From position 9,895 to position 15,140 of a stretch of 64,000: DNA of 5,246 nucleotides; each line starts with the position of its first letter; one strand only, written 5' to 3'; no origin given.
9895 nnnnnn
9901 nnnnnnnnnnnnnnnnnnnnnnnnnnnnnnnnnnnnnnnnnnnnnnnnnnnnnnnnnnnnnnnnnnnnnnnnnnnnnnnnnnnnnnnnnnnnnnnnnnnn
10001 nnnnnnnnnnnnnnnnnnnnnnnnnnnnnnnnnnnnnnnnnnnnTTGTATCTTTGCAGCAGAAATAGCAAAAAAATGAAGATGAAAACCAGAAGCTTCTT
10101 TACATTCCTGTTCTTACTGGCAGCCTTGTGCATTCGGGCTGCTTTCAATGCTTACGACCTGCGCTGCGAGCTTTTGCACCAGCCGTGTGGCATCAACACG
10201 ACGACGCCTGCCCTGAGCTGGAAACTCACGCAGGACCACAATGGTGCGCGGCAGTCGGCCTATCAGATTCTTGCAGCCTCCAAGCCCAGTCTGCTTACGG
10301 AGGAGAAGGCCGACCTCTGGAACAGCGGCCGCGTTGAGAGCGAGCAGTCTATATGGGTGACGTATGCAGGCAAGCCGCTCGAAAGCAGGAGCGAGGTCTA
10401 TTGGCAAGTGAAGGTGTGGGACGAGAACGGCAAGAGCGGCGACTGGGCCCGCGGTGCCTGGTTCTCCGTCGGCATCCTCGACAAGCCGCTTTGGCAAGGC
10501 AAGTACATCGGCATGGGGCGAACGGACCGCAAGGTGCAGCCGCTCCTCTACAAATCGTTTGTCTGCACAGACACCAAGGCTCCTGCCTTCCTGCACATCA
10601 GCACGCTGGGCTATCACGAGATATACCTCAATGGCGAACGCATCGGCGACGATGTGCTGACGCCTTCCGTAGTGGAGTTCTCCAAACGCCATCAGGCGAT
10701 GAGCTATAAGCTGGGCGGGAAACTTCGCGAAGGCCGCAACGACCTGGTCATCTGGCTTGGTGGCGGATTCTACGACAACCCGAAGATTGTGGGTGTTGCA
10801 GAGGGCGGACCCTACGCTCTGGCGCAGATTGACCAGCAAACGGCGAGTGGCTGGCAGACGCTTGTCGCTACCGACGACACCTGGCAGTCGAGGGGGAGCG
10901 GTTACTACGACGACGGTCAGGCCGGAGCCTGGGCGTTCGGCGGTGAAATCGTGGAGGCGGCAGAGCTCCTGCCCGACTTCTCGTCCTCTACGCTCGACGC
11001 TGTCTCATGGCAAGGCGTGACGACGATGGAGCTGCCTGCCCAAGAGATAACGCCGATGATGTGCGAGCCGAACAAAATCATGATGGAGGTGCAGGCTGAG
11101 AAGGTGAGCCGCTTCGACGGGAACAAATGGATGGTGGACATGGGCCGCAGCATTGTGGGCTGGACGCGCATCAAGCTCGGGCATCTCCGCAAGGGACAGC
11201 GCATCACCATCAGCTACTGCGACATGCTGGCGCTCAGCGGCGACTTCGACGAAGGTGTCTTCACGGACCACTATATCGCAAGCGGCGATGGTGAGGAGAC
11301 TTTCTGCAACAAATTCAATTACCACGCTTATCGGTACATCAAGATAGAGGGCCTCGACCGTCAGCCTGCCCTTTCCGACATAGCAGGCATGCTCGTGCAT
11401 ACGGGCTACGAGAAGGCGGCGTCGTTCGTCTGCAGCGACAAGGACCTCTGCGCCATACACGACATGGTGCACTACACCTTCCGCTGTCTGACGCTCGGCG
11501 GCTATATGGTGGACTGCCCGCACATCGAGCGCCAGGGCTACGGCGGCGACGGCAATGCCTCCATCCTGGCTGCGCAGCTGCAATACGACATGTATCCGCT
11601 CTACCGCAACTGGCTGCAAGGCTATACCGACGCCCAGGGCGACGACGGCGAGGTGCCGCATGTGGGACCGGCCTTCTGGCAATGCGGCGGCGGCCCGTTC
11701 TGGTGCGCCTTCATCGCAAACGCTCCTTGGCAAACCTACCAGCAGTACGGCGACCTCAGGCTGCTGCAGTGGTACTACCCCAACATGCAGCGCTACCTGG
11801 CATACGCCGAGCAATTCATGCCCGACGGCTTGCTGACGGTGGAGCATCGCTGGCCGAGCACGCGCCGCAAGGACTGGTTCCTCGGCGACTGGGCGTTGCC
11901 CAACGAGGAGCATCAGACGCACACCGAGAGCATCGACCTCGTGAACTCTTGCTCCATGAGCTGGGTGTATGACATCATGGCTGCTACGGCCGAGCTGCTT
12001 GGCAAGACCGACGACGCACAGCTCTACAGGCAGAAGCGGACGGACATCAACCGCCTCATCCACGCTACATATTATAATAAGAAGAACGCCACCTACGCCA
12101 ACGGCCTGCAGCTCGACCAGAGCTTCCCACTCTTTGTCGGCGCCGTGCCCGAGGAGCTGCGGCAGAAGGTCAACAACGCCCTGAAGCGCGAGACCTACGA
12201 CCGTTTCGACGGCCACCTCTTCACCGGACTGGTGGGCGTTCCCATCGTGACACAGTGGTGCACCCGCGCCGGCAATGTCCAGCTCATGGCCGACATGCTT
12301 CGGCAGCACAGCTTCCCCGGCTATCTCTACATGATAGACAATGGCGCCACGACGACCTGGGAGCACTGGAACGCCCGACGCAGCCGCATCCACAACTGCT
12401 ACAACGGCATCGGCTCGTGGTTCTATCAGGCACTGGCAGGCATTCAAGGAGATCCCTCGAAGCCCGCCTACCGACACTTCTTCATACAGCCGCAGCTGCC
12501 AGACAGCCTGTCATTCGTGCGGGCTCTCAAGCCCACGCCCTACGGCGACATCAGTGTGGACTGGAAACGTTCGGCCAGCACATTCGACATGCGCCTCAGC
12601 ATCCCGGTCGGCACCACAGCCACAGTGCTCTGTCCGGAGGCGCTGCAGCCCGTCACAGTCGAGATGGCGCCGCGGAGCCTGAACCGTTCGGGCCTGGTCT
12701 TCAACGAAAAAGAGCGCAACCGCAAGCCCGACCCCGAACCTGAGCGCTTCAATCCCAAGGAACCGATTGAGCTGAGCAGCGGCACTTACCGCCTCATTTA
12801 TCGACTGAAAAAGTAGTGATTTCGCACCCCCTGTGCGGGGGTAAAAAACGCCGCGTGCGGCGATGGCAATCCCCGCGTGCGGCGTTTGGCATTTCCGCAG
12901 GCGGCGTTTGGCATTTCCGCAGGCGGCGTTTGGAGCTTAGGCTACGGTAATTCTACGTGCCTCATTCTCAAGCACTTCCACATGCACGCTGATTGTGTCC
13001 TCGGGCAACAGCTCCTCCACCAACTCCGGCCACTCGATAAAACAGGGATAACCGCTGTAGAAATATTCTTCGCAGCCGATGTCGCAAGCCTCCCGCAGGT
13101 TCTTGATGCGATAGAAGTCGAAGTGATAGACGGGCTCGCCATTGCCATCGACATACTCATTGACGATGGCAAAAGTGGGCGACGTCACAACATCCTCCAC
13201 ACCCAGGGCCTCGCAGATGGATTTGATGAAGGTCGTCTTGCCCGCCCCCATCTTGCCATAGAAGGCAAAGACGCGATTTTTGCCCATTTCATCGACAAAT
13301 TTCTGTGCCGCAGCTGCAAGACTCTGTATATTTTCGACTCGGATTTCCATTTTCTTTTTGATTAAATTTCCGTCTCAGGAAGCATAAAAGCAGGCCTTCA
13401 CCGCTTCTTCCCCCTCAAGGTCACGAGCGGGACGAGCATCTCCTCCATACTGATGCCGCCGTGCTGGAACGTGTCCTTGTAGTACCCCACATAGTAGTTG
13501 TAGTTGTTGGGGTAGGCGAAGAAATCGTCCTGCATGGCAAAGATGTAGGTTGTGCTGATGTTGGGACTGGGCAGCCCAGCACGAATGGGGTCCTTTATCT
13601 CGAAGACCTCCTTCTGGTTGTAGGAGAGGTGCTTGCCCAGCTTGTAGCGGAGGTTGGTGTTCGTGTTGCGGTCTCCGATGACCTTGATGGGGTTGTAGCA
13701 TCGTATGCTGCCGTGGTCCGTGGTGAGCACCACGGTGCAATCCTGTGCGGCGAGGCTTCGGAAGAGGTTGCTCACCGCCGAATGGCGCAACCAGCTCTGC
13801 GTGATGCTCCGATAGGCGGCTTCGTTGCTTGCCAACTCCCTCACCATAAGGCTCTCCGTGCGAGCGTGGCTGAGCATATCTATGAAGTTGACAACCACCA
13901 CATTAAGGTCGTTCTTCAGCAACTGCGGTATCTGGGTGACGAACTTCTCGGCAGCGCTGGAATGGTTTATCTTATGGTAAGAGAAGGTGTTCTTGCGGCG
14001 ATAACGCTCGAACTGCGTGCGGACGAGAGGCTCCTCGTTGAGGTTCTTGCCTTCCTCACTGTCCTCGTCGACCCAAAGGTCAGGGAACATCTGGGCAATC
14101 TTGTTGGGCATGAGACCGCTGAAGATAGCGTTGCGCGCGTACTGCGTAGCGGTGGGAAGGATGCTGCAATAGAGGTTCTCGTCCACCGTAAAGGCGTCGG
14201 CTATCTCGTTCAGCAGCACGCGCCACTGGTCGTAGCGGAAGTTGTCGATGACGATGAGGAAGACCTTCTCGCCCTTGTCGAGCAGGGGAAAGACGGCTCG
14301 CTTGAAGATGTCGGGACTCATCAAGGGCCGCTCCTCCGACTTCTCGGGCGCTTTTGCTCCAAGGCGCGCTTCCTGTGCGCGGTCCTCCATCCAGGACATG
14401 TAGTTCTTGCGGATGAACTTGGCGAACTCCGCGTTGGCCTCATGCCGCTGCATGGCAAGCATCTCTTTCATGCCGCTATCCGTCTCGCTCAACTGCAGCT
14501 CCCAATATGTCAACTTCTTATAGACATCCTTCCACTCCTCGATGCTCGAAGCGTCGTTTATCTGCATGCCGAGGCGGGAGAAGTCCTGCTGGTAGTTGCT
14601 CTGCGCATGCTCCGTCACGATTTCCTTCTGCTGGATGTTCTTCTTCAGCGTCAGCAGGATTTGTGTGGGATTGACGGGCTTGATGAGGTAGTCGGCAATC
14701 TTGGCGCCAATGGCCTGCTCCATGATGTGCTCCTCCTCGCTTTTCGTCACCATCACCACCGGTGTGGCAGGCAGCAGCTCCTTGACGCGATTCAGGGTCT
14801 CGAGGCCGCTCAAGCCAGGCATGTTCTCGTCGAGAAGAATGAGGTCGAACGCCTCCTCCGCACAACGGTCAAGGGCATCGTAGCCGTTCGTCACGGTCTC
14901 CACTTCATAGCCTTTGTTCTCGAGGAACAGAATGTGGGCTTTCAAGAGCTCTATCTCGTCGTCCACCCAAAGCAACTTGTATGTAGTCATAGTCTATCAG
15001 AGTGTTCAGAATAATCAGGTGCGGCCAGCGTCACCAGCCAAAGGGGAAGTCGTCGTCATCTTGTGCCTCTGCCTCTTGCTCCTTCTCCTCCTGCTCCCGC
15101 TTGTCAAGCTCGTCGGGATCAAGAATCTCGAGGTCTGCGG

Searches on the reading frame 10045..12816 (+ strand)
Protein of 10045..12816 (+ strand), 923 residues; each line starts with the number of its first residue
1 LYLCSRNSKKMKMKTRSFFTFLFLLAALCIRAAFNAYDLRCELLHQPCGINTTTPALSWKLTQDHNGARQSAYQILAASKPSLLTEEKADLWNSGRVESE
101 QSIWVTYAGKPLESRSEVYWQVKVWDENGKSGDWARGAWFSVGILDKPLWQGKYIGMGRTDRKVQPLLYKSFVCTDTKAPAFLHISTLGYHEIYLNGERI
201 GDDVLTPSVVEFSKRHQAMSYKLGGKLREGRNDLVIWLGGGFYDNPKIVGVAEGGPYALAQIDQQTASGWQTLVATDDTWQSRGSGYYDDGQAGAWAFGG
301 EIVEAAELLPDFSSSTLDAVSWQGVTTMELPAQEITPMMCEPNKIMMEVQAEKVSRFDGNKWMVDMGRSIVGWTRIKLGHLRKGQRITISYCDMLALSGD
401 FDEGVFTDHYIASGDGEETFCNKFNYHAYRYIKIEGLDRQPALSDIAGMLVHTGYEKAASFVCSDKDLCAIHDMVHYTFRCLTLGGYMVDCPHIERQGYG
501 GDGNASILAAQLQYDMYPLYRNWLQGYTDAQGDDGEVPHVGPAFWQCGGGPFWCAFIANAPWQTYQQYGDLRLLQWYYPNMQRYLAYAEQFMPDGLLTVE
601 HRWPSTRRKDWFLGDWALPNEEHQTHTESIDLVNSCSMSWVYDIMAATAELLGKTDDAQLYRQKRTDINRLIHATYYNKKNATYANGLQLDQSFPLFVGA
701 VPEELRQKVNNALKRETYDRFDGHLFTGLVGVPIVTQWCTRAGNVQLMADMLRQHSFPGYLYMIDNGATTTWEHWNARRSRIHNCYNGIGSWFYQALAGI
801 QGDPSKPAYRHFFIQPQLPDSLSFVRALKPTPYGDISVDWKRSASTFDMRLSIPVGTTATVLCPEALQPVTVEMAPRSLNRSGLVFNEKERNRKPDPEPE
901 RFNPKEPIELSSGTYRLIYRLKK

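Call 25: search_protein_families(library=ncbifam, proteins=[window:10045-12816:+], max_evalue=0.00001)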
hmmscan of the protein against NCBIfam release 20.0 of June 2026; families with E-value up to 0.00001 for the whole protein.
window:10045-12816:+ (923 aa): 2 families
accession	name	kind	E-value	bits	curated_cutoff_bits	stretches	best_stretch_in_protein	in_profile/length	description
NF041573.1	rhamnosid_Stmyc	equivalog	1.9e-104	350.4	1720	2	179-866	316-995/1028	alpha-L-rhamnosidase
NF041572.1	rhamnosid_Flavobac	equivalog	1.5e-102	344.3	1800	2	182-871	195-909/946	alpha-L-rhamnosidase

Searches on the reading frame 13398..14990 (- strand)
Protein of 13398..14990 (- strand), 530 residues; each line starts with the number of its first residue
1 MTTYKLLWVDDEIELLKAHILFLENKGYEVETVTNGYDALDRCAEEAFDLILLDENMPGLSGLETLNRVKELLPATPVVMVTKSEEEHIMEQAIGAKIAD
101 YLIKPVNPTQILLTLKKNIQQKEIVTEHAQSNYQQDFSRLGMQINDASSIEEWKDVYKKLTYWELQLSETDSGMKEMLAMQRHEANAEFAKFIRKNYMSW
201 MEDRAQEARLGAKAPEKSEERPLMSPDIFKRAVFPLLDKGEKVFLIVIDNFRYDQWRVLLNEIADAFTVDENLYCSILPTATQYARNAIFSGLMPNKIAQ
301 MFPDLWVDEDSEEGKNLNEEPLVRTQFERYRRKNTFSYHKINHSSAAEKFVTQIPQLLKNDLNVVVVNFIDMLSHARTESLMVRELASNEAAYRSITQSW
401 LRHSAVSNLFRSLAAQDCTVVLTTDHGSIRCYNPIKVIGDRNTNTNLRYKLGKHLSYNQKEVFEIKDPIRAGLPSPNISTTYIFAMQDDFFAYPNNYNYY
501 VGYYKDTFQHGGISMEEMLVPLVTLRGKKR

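Call 25: search_protein_families(library=ncbifam, proteins=[window:13398-14990:-], max_evalue=0.00001)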
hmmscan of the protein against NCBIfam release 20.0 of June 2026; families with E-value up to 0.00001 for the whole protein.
window:13398-14990:- (530 aa): 86 families (the best 25 are shown)
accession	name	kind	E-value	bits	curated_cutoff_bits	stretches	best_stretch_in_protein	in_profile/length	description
NF052313.1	T9SS_RR_PorX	equivalog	1.7e-249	828.8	300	1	5-528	2-513/513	T9SS response regulator signal transducer PorX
NF033449.0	BREX_PglZ_3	exception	1.8e-26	92.7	250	1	98-525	247-641/642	BREX-3 system phosphatase PglZ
NF053512.1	nitric_RR_NosR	exception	5.3e-19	68.5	400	1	6-130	1-126/422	response regulator c-di-GMP phosphodiesterase, NosR family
NF033117.2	vanR_ACDEGLN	exception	2.8e-17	63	350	1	7-149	2-143/226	VanR-ABDEGLN family response regulator transcription factor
NF008296.0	PRK11083.1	equivalog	1.4e-16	60.6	273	1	2-168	2-162/228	two-component system response regulator CreB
NF047793.1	ResRegPgtA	equivalog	1.4e-16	60.4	650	1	3-135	5-137/414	two-component system response regulator PgtA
NF007005.1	PRK09468.1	equivalog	4e-16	59.1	331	1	3-135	3-135/237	osmolarity response regulator transcription factor OmpR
NF007689.0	PRK10365.1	equivalog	5.4e-16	58.4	760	1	5-141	7-143/441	sigma-54-dependent response regulator transcription factor ZraR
NF041733.1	resp_reg_CseB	equivalog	1.6e-15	57.1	350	1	5-141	2-140/228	two-component system response regulator CseB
NF041946.1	LuxO_transreg_Vib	equivalog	2.3e-15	56.4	800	1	22-136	15-129/463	quorum-sensing sigma-54 dependent transcriptional regulator LuxO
NF007135.0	PRK09581.1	equivalog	3.3e-15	55.8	474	1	5-132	4-133/457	PleD family two-component system response regulator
NF040689.1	MtrAB_MtrA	equivalog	5.9e-15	55.2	300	1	7-129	2-118/219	MtrAB system response regulator MtrA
NF008469.0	PRK11361.1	equivalog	1.9e-14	53.2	714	1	3-130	4-131/461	acetoacetate metabolism transcriptional regulator AtoC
NF007935.0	PRK10651.1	equivalog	2.2e-14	53.1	250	1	28-127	33-132/216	two-component system response regulator NarL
NF053854.1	RespRegPhoBBctds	equivalog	2.8e-14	53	270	1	7-149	2-145/225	two-component system response regulator PhoB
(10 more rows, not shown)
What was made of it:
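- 13398..14990 (-): Context: T9SS response regulator PorX. NF052313 scores 829 bits against a cutoff of 300 (call 25).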
